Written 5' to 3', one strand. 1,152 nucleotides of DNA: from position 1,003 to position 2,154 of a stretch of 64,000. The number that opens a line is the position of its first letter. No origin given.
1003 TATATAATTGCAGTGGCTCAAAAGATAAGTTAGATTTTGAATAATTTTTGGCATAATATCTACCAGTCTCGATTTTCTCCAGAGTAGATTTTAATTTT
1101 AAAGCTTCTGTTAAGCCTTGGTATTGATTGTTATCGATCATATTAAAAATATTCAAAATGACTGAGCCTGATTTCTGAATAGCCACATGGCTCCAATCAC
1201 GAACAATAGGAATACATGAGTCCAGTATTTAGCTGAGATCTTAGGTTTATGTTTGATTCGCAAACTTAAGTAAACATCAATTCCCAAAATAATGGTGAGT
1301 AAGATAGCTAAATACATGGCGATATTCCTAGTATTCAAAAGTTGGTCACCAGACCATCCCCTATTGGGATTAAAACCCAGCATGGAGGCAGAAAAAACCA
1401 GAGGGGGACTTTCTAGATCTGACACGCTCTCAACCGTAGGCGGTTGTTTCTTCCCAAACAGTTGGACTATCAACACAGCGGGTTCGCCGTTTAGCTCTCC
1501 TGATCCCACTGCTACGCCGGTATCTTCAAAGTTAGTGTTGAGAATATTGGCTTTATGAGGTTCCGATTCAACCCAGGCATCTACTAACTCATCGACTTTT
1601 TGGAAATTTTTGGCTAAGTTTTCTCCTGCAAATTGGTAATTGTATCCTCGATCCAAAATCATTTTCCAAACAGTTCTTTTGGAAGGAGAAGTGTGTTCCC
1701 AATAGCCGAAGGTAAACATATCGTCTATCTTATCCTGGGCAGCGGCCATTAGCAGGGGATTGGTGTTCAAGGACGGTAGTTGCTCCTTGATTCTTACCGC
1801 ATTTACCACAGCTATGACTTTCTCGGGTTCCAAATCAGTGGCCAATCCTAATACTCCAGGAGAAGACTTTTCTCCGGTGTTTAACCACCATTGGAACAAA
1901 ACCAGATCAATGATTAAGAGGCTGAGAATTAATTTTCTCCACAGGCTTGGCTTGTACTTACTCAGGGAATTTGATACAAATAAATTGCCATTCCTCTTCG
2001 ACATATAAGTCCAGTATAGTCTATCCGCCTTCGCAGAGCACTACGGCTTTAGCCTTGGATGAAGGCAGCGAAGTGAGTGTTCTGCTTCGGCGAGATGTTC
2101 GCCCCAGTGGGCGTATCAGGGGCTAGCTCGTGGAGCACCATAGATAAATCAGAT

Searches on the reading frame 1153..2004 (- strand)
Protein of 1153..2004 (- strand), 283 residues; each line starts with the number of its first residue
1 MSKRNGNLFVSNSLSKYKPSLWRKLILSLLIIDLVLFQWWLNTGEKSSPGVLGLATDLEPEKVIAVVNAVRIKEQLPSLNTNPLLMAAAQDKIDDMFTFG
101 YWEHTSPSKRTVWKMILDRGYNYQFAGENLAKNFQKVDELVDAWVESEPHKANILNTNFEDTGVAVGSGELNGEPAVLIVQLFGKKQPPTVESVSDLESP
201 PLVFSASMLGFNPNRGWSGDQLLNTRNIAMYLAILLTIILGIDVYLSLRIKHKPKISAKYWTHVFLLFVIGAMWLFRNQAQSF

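Call 60: search_protein_families(library=pfam, proteins=[window:1153-2004:-], max_evalue=0.001)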
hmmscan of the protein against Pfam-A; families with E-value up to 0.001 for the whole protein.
window:1153-2004:- (283 aa): 1 family
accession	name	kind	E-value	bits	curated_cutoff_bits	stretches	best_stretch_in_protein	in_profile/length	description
PF00188.32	CAP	-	1.5e-12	48.8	21.1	1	65-177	2-111/117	Cysteine-rich secretory protein family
